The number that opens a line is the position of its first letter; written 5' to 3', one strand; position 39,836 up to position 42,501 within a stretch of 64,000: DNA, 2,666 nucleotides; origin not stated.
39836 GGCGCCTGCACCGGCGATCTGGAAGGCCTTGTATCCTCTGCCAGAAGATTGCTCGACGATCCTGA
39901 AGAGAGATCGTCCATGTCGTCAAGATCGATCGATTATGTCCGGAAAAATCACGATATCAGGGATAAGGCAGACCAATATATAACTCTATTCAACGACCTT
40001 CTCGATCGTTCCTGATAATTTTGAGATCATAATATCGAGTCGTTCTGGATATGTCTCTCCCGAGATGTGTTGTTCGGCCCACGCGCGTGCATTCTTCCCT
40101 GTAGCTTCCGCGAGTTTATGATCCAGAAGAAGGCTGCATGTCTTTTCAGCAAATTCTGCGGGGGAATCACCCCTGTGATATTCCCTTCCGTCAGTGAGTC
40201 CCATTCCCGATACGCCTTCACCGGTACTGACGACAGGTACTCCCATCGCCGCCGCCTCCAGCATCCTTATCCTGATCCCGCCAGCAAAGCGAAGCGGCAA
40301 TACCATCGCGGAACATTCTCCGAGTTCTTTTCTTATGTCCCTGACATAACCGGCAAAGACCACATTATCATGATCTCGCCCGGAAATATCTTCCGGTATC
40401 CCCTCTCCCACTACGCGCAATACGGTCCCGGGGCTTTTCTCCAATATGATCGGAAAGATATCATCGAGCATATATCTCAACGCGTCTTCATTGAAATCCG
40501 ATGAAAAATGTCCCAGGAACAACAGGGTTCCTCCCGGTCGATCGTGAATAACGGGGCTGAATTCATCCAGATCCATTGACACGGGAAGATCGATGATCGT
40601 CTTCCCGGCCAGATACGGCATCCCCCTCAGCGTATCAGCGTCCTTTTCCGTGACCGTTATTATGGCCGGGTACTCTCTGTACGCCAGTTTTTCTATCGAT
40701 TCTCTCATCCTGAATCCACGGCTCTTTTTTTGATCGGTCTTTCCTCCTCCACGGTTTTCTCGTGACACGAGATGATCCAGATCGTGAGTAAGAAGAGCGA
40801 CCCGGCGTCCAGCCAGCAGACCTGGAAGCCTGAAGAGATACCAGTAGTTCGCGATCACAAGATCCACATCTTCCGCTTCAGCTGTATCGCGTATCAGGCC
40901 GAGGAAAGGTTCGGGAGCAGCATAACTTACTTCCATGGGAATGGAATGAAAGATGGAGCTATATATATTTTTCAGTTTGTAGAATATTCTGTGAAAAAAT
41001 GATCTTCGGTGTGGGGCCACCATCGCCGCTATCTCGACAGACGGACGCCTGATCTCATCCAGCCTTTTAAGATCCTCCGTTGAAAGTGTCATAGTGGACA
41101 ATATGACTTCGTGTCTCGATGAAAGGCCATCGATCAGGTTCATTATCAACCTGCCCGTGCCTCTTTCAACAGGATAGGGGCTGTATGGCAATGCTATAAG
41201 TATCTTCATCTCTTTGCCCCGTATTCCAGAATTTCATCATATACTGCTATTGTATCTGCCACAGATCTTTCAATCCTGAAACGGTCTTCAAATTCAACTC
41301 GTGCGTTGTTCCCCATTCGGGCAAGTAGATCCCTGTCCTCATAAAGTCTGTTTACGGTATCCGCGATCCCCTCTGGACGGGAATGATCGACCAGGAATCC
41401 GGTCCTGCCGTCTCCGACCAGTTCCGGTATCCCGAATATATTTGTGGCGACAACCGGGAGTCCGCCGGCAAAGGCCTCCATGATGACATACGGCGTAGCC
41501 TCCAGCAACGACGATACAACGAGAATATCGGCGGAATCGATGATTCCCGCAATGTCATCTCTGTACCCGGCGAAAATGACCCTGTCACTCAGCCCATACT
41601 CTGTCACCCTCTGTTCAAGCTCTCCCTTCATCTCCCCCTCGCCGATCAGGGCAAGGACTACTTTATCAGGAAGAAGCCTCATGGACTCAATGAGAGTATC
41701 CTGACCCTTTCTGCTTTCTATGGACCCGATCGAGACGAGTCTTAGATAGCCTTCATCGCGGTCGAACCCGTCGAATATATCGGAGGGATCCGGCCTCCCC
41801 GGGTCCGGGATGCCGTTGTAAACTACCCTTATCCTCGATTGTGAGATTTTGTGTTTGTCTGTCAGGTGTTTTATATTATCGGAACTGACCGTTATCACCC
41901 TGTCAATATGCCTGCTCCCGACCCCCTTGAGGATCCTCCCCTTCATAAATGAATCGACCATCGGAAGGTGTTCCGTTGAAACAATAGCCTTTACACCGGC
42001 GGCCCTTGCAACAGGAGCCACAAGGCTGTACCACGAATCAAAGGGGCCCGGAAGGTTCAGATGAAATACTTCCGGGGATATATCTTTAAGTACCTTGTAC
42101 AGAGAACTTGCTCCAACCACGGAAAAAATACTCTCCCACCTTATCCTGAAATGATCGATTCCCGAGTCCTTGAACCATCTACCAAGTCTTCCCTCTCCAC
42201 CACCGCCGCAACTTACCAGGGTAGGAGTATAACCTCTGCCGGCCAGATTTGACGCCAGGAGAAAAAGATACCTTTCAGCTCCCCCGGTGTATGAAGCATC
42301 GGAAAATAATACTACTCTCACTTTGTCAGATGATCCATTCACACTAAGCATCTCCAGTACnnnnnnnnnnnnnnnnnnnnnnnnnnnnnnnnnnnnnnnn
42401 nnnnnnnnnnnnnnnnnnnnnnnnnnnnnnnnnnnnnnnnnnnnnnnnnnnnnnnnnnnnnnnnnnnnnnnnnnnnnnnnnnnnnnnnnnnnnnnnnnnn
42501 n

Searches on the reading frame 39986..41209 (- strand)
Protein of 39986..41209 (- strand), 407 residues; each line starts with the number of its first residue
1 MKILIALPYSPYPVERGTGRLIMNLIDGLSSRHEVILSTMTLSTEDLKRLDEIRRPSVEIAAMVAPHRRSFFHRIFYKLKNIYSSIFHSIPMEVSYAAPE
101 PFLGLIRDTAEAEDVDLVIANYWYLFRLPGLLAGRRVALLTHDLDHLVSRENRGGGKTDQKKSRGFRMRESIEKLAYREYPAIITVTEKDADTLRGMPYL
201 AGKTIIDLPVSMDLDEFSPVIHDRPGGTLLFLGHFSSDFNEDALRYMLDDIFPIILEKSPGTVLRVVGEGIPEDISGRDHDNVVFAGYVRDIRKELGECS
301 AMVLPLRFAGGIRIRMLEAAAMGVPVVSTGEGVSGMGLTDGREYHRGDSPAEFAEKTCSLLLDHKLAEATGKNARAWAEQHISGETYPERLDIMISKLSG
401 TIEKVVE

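Call 3: search_protein_families(library=pfam, proteins=[window:39986-41209:-], max_evalue=0.1)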
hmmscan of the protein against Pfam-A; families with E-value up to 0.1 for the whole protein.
window:39986-41209:- (407 aa): 6 families
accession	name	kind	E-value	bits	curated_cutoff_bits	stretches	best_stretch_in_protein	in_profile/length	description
PF13692.12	Glyco_trans_1_4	-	3.1e-21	76.5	27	1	228-363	3-142/142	Glycosyl transferases group 1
PF13439.12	Glyco_transf_4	-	1.5e-08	35.3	28.5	1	17-197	3-152/170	Glycosyltransferase Family 4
PF00534.26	Glycos_transf_1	-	1.9e-07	31.2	26.4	1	280-377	71-172/172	Glycosyl transferases group 1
PF13524.12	Glyco_trans_1_2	-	3.8e-07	30.6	25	1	260-379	13-130/144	Glycosyl transferase-like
PF13579.12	Glyco_trans_4_4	-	5.4e-07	30.5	29.7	1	17-198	2-146/158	Glycosyl transferase 4-like domain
PF23863.2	CdsD_PD1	-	0.047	14.1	33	1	224-250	14-40/50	CdsD PD1 domain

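Call 4: search_protein_families(library=ncbifam, proteins=[window:39986-41209:-], max_evalue=0.1)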
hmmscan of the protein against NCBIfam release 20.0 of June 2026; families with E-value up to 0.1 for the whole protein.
window:39986-41209:- (407 aa): 7 families
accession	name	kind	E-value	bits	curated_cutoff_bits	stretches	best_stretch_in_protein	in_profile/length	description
TIGR03087.1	stp1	hypoth_equivalog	3.4e-32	112.1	316.65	2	173-396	166-395/397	TIGR03087 family PEP-CTERM/XrtA system glycosyltransferase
TIGR03088.1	stp2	hypoth_equivalog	4e-06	26.1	409.05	1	282-385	256-360/374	TIGR03088 family PEP-CTERM/XrtA system glycosyltransferase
NF041876.1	EPS_EpsE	equivalog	0.00069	19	400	1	290-383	287-381/389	exopolysaccharide biosynthesis GT4 family glycosyltransferase EpsE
TIGR03449.1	mycothiol_MshA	equivalog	0.0062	15.5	462.5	1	316-381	320-387/406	D-inositol-3-phosphate glycosyltransferase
TIGR03999.1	thiol_BshA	equivalog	0.018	14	273.7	1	280-383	254-358/375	N-acetyl-alpha-D-glucosaminyl L-malate synthase BshA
NF053513.1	Gtran_IagA_BgsA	equivalog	0.023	13.7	460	1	266-377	201-312/333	LTA glycolipid anchor biosynthesis glycosyltransferase, IagA/BgsA family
NF011726.0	PRK15179.1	equivalog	0.048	11.9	733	1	281-341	574-633/694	Vi polysaccharide biosynthesis protein TviE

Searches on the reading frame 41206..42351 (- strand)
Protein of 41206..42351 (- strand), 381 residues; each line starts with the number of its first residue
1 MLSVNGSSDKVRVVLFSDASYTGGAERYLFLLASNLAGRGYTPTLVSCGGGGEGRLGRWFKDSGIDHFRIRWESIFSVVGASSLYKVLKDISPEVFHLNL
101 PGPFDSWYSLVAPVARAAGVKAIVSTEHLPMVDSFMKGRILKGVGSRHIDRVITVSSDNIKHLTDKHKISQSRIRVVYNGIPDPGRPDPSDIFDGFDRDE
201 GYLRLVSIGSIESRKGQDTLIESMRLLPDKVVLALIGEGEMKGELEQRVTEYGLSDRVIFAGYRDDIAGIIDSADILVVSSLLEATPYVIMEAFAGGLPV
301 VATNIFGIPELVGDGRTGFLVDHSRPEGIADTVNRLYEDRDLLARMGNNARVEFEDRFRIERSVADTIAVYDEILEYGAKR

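Call 3: search_protein_families(library=pfam, proteins=[window:41206-42351:-], max_evalue=0.1)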
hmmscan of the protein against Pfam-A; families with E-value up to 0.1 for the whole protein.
window:41206-42351:- (381 aa): 7 families
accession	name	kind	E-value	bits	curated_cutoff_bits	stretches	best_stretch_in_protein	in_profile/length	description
PF00534.26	Glycos_transf_1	-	3.7e-38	131.2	26.4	1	197-351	10-170/172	Glycosyl transferases group 1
PF13692.12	Glyco_trans_1_4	-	7.2e-33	114.3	27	1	204-339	3-142/142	Glycosyl transferases group 1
PF13439.12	Glyco_transf_4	-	4.3e-19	69.6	28.5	1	23-181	2-166/170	Glycosyltransferase Family 4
PF13579.12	Glyco_trans_4_4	-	5.1e-09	37.1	29.7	1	23-180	1-158/158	Glycosyl transferase 4-like domain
PF13477.12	Glyco_trans_4_2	-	0.019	15.6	23.4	1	26-137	10-117/139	Glycosyl transferase 4-like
PF20706.3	GT4-conflict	-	0.027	13.9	26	1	203-316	198-324/385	Family 4 Glycosyltransferase in conflict systems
PF13524.12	Glyco_trans_1_2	-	0.049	14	25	1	290-365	67-140/144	Glycosyl transferase-like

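Call 4: search_protein_families(library=ncbifam, proteins=[window:41206-42351:-], max_evalue=0.1)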
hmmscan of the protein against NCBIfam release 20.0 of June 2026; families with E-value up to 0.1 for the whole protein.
window:41206-42351:- (381 aa): 39 families (the best 25 are shown)
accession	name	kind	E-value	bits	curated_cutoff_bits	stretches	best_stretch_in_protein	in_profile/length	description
TIGR03088.1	stp2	hypoth_equivalog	2.6e-46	158.4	409.05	1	22-375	13-374/374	TIGR03088 family PEP-CTERM/XrtA system glycosyltransferase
NF041876.1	EPS_EpsE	equivalog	1.3e-29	103.6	400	1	199-363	211-385/389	exopolysaccharide biosynthesis GT4 family glycosyltransferase EpsE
TIGR03999.1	thiol_BshA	equivalog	3e-26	92.2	273.7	1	159-375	154-374/375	N-acetyl-alpha-D-glucosaminyl L-malate synthase BshA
TIGR02149.1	glgA_Coryne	subfamily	6.7e-24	84.7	302.4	1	146-375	142-391/391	glycogen synthase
TIGR03449.1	mycothiol_MshA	equivalog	1.8e-20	73.2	462.5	1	149-375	165-404/406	D-inositol-3-phosphate glycosyltransferase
NF041010.1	glycosy_Agl16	equivalog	2.6e-20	72.6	575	1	122-373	106-350/352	glycosylation protein Agl16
NF050063.1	ProtGlycPglJ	equivalog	1.9e-19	70.1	500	1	147-352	143-345/363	N-acetylgalactosamine-N,N'-diacetylbacillosaminyl-diphospho-undecaprenol 4-alpha-N-acetylgalactosaminyltransferase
TIGR04063.1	stp3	hypoth_equivalog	5.8e-17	61.7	442.05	1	205-375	216-396/397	TIGR04063 family PEP-CTERM/XrtA system glycosyltransferase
TIGR04157.1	glyco_rSAM_CFB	subfamily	2.1e-16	59.9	400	1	147-361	168-396/406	TIGR04157 family glycosyltransferase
NF053787.1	GlcN_PG_synth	equivalog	2.4e-16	59.6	480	1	205-375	200-360/361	N-acetylglucosaminyl phosphatidylglycerol synthase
NF046085.1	XrtY_assoc_Gly1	equivalog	4.2e-16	58.8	400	1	134-375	144-385/387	XrtY-associated glycosyltransferase XYAG1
NF047880.1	glyco_SdgA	exception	6.5e-16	57.9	800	1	217-351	333-468/488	serine-aspartate repeat adhesin O-glycosyltransferase SdgA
NF047684.1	TeichurnBiosyTuaC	equivalog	1e-15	57.6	550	1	206-375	223-390/391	teichuronic acid biosynthesis protein TuaC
TIGR04005.1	wcaL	equivalog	1.1e-14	54.1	537.6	1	203-359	223-391/406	colanic acid biosynthesis glycosyltransferase WcaL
TIGR04047.1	MSMEG_0565_glyc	hypoth_equivalog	2.6e-12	46.5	259.85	1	150-372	140-372/373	MSMEG_0565 family glycosyltransferase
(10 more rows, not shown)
